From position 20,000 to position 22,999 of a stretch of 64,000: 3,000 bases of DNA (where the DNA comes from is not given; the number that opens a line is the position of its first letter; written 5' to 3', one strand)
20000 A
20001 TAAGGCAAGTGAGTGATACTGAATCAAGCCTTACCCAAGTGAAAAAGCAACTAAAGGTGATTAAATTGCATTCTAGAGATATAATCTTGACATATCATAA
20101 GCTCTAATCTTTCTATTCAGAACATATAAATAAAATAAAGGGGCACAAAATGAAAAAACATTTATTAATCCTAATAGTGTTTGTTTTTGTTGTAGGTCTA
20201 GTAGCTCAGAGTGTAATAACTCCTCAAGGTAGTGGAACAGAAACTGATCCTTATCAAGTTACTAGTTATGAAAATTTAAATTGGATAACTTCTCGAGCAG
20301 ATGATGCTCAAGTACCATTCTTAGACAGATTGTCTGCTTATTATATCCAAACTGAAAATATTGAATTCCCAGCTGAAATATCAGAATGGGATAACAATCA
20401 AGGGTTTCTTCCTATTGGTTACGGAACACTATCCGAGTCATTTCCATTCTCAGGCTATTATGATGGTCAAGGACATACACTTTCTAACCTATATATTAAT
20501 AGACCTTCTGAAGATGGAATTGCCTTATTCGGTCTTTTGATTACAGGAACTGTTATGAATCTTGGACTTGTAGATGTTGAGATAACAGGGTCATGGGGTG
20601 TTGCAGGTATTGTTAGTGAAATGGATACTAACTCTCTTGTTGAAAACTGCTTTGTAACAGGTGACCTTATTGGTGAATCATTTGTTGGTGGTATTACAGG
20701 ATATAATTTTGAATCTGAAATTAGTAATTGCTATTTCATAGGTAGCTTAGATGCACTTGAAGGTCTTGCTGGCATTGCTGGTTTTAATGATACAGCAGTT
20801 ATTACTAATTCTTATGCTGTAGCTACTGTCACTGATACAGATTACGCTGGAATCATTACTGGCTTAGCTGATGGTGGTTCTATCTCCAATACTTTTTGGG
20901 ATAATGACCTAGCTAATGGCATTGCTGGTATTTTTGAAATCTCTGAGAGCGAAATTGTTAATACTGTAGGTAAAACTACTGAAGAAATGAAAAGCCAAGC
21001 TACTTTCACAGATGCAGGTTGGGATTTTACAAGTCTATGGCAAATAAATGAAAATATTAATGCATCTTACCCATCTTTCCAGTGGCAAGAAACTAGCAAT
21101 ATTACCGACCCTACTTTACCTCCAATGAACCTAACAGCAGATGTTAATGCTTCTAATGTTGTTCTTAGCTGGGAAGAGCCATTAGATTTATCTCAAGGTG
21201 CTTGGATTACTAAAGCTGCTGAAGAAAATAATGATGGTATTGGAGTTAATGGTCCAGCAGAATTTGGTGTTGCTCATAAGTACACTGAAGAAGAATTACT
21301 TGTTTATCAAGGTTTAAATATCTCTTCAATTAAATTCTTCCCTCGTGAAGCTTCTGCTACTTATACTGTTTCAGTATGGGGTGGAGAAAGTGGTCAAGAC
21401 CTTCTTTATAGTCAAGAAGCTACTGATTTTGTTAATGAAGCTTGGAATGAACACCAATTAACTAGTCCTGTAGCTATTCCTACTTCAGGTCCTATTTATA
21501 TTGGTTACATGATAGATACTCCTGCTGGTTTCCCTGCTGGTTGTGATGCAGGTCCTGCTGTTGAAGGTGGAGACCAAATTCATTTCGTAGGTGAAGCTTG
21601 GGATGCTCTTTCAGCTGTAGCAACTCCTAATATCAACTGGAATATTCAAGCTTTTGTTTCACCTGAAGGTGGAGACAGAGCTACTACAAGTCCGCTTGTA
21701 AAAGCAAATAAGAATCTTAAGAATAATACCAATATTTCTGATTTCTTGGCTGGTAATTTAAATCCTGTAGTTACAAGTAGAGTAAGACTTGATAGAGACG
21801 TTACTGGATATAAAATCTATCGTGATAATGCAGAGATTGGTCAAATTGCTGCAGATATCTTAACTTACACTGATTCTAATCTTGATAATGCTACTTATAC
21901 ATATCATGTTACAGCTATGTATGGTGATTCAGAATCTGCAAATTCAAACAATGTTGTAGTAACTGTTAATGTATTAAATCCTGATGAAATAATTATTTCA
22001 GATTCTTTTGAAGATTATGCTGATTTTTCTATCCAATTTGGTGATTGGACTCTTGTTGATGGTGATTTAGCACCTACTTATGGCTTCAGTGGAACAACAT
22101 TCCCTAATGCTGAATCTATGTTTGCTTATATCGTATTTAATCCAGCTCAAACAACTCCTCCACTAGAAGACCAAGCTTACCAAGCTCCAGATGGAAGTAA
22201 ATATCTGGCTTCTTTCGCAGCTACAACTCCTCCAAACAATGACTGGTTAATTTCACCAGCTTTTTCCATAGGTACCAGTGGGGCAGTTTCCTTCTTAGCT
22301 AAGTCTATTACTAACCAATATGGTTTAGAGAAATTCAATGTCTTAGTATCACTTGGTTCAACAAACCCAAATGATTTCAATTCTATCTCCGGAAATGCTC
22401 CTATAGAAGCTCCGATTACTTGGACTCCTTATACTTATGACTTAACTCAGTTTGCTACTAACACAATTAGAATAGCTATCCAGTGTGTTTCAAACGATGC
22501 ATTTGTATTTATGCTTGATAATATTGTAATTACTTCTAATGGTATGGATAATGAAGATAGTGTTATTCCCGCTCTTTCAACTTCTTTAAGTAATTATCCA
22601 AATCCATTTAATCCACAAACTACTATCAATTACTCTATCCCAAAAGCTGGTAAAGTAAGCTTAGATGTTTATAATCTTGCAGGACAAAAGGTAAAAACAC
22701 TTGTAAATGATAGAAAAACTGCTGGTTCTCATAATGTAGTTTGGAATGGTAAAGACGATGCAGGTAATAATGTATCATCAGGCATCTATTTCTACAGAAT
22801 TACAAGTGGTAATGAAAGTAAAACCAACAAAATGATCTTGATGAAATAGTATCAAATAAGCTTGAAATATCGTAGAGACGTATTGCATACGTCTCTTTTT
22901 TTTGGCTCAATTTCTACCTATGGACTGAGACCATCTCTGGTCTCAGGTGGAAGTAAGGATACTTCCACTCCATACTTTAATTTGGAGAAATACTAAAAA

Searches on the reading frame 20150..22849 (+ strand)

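Call 10: search_protein_families(library=pfam, proteins=[window:20150-22849:+], max_evalue=0.01)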
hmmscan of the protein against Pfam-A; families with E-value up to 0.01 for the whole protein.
window:20150-22849:+ (899 aa): 5 families
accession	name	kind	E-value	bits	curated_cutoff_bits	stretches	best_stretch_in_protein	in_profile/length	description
PF13860.13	FlgD_ig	-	6.4e-10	39.3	27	1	832-888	21-77/79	FlgD Ig-like domain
PF18962.6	Por_Secre_tail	-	8.2e-09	36.1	27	1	816-896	2-74/75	Secretion system C-terminal sorting domain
PF07581.17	Glug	-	3.9e-07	30.5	20.5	0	179-199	5-26/28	The GLUG motif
PF13585.12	CHU_C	-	4e-05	24.1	27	1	830-894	23-81/86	CHU_C Type IX secretion signal domain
PF00041.27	fn3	-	0.0089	16.7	25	0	324-347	2-25/84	Fibronectin type III domain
